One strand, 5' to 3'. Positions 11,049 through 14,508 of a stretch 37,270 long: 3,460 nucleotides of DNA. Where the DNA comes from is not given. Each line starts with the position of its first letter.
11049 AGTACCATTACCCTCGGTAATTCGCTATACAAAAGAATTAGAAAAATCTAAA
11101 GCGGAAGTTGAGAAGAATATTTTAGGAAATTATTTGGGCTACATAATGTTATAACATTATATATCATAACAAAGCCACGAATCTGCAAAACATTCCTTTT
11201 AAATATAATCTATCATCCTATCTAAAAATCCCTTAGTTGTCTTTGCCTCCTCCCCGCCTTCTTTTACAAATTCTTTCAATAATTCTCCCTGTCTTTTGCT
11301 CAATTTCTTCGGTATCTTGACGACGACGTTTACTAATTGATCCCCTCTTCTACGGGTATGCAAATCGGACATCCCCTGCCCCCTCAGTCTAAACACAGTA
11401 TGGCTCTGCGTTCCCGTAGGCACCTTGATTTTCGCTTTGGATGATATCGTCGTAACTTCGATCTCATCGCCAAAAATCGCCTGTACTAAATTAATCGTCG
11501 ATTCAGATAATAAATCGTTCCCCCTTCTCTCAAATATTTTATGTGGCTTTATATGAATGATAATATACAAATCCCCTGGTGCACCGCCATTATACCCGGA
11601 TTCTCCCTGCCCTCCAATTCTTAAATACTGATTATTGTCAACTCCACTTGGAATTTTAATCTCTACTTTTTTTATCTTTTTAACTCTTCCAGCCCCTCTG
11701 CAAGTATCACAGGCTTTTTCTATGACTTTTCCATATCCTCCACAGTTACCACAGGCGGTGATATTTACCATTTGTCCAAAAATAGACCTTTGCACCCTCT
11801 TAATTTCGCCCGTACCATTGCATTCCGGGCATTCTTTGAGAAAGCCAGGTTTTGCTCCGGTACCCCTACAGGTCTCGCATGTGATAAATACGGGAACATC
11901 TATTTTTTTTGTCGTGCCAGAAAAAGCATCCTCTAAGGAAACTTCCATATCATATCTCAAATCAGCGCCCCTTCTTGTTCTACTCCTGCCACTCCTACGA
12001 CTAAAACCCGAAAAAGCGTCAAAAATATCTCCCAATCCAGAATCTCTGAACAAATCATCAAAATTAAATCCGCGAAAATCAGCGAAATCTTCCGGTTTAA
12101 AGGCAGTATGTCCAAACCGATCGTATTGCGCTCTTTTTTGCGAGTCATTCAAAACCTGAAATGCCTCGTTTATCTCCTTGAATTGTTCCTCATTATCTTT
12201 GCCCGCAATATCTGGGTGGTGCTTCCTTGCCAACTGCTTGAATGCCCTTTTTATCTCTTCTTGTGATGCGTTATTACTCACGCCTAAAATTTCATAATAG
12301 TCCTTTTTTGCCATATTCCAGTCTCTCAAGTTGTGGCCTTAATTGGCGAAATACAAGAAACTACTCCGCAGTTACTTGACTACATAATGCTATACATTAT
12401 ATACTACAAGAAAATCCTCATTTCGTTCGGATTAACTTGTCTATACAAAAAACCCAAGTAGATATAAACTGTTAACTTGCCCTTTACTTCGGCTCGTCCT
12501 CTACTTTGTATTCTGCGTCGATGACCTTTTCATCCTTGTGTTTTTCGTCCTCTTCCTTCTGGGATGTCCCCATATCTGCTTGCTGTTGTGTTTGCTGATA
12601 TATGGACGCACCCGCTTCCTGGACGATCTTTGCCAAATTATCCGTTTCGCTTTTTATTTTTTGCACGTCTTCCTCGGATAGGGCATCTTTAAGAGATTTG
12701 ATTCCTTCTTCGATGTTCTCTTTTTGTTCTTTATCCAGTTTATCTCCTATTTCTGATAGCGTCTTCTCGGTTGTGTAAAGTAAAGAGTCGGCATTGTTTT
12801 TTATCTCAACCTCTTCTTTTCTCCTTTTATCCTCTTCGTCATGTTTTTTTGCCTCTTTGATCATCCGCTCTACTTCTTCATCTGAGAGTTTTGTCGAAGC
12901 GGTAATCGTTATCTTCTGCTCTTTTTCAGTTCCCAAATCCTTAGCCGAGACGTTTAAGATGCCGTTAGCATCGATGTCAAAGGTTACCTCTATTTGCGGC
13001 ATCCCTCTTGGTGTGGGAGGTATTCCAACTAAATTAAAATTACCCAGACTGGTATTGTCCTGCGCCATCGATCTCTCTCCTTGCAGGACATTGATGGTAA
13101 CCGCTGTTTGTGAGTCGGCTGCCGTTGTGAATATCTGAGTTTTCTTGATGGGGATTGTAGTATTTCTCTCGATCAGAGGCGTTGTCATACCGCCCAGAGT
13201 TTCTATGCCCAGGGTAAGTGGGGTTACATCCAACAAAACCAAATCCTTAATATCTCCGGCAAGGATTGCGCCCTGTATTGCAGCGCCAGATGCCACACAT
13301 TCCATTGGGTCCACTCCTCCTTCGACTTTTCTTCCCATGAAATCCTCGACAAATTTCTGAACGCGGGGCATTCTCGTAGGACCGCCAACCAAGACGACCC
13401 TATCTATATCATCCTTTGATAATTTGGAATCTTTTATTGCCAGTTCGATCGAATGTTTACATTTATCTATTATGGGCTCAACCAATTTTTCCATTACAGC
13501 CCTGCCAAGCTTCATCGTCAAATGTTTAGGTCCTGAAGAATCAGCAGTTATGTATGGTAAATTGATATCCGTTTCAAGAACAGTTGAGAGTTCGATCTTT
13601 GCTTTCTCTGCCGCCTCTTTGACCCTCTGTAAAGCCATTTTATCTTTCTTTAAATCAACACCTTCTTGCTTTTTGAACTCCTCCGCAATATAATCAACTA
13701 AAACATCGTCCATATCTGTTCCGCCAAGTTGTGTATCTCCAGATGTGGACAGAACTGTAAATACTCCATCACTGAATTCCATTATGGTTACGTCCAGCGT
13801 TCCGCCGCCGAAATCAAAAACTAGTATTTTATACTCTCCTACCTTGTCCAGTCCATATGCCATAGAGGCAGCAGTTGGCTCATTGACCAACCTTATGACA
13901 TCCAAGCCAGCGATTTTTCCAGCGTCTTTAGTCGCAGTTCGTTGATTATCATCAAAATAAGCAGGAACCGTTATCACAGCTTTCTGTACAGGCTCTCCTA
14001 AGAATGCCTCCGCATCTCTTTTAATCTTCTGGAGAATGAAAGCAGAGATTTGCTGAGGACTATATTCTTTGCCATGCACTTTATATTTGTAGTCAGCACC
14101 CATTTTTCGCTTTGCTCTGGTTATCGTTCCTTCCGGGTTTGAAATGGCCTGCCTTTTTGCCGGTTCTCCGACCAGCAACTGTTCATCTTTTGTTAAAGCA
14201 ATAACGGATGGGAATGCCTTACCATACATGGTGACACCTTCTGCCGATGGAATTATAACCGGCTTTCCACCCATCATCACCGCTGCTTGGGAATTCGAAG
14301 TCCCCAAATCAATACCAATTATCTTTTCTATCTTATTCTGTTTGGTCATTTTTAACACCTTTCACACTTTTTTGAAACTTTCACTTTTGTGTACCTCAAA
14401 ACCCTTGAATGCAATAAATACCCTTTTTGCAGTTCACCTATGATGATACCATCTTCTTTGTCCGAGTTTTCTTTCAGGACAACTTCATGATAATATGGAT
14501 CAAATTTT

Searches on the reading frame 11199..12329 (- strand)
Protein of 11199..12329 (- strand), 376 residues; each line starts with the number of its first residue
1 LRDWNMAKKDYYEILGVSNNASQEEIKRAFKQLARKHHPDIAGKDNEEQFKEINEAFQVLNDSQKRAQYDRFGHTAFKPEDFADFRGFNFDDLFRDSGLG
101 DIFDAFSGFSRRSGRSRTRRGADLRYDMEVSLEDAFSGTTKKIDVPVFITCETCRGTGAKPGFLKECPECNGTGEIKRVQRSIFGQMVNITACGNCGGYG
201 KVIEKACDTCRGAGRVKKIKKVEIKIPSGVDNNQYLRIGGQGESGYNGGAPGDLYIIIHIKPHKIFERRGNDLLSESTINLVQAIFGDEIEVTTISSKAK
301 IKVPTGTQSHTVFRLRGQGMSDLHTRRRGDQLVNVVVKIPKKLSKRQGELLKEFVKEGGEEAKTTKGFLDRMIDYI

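Call 5: search_protein_families(library=pfam, proteins=[window:11199-12329:-], max_evalue=0.01)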
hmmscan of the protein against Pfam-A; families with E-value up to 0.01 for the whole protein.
window:11199-12329:- (376 aa): 3 families
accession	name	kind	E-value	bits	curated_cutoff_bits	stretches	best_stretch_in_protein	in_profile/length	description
PF01556.23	DnaJ_C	-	1.1e-48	165.5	26.6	1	124-340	1-152/152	DnaJ C terminal domain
PF00226.36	DnaJ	-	2.3e-24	85.7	27.8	1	10-70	1-63/63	DnaJ domain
PF00684.25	DnaJ_CXXCXGXG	-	1.9e-14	54.1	32.7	1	151-214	1-65/65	DnaJ central domain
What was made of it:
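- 11199..12329 (-): dnaJ. Pfam DnaJ, DnaJ_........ and DnaJ_C (call 5).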

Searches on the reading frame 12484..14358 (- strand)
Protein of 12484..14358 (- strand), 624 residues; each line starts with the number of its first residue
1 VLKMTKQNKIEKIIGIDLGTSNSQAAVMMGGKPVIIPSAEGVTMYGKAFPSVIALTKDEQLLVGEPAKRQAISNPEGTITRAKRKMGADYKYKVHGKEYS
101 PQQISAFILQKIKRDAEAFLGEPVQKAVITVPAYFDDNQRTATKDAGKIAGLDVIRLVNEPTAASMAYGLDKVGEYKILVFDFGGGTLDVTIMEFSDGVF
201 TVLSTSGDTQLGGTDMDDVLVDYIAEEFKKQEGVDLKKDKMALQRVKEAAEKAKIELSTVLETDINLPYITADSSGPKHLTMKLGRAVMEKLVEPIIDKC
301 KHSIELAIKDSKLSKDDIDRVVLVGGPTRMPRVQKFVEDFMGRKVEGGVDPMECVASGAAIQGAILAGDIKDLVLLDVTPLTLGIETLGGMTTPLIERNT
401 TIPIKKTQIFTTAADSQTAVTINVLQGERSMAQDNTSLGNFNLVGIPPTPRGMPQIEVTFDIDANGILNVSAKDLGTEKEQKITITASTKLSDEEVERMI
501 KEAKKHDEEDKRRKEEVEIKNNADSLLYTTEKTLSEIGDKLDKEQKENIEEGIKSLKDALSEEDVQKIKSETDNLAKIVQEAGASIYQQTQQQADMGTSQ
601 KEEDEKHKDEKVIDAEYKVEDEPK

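Call 5: search_protein_families(library=pfam, proteins=[window:12484-14358:-], max_evalue=0.01)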
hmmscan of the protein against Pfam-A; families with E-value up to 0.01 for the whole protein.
window:12484-14358:- (624 aa): 3 families
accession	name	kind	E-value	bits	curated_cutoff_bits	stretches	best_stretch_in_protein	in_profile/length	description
PF00012.26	HSP70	-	4.4e-223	742.3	20.6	1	13-588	1-599/599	Hsp70 protein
PF06723.19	MreB_Mbl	-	2e-19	70.1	27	1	13-361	3-317/327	MreB/Mbl protein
PF02782.22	FGGY_C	-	0.0024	18.1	27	1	311-365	145-196/198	FGGY family of carbohydrate kinases, C-terminal domain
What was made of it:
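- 12484..14358 (-): dnaK. Pfam HSP70, E 4e-223 (call 5).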

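Call 39: list_cluster_members(proteins=[window:12484-14358:-, window:1347-3971:-, window:9009-9749:+, window:4807-5700:-, window:21315-21737:-, window:28652-30247:-, window:30778-31992:+, window:34881-36098:+, window:15276-16235:+, window:6790-7371:-])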
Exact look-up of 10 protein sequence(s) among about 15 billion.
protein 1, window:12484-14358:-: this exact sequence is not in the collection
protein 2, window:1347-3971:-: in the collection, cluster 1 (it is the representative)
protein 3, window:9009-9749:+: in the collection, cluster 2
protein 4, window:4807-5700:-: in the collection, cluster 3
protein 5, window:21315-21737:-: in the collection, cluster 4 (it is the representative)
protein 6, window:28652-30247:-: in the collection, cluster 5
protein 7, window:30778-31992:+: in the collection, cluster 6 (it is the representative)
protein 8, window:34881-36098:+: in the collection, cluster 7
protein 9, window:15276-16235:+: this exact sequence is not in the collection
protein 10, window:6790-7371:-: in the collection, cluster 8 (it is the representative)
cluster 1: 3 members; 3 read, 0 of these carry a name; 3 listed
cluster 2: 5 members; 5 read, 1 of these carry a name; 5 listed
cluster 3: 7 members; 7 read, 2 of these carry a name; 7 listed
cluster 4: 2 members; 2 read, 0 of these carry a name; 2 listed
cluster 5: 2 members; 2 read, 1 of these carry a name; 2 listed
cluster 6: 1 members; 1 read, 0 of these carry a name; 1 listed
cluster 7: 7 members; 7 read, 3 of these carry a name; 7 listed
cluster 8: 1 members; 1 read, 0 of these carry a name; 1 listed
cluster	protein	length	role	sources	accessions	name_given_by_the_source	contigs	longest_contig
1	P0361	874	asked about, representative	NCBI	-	-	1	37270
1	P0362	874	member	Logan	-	-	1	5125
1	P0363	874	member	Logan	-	-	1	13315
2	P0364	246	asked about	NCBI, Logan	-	-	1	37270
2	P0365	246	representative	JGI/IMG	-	-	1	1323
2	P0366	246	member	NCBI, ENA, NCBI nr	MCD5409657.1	MAG: DNA polymerase sliding clamp [Methanocellales archaeon] | DNA polymerase sliding clamp [Methanocellales archaeon]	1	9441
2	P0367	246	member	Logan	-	-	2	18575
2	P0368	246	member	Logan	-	-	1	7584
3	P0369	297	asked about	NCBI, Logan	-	-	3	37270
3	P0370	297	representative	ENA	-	-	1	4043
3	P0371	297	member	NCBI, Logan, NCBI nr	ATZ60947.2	MAG: dihydroorotate dehydrogenase [Methanosarcinales archaeon Met12]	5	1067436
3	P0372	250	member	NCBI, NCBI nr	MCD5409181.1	MAG: dihydroorotate dehydrogenase, partial [Methanocellales archaeon] | dihydroorotate dehydrogenase [Methanocellales archaeon]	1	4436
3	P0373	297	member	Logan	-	-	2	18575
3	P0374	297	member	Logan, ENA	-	-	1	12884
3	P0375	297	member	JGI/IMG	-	-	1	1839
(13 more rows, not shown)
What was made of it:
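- Closest known: HyaAB. Same: Same host genus (call 39).
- Window proteins cluster at >=90% identity with Met12 and Lost City MAG-838 proteins (call 39).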

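Call 42: find_encoding_contigs(protein=P0371, flank=10000, max_places=3)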
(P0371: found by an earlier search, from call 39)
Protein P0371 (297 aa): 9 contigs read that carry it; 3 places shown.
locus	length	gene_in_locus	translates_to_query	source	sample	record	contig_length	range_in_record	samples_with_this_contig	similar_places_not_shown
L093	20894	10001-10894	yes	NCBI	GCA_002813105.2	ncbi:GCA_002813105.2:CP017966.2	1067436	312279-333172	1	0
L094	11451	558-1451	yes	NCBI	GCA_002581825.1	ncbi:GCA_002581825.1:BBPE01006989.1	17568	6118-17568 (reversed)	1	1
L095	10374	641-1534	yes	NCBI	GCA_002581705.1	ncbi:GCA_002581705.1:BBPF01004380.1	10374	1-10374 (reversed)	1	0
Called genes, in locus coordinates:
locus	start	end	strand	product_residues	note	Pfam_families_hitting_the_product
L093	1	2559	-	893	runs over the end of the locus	PF00690:Cation_ATPase_N, PF00122:E1-E2_ATPase, PF13246:Cation_ATPase, PF00702:Hydrolase, PF00689:Cation_ATPase_C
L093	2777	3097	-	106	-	PF00543:P-II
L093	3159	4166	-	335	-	PF05982:Sbt_1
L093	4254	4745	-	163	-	PF00731:AIRC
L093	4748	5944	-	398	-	PF22660:RS_preATP-grasp-like, PF02786:CPSase_L_D2, PF02222:ATP-grasp, PF07478:Dala_Dala_lig_C, PF17769:PurK_C, PF21244:PurT_C (faint)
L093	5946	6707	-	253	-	PF00731:AIRC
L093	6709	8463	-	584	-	PF02730:AFOR_N, PF01314:AFOR_C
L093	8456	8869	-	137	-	PF00037:Fer4 (faint), PF12797:Fer4_2 (faint), PF12837:Fer4_6 (faint), PF13247:Fer4_11, PF13237:Fer4_10 (weak), PF12838:Fer4_7 (weak), PF13187:Fer4_9 (weak), PF25160:LdpA_Fe-S-bd (weak), +3 more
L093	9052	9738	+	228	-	PF13578:Methyltransf_24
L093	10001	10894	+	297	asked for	PF01180:DHO_dh, PF01207:Dus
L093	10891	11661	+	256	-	PF10418:DHODB_Fe-S_bind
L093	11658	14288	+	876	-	PF00133:tRNA-synt_1, PF01406:tRNA-synt_1e (faint), PF09334:tRNA-synt_1g, PF08264:Anticodon_1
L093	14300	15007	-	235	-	PF02223:Thymidylate_kin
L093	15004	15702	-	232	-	PF00977:His_biosynth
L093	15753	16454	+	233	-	PF04476:4HFCP_synth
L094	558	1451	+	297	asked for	PF01180:DHO_dh, PF01207:Dus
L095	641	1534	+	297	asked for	PF01180:DHO_dh, PF01207:Dus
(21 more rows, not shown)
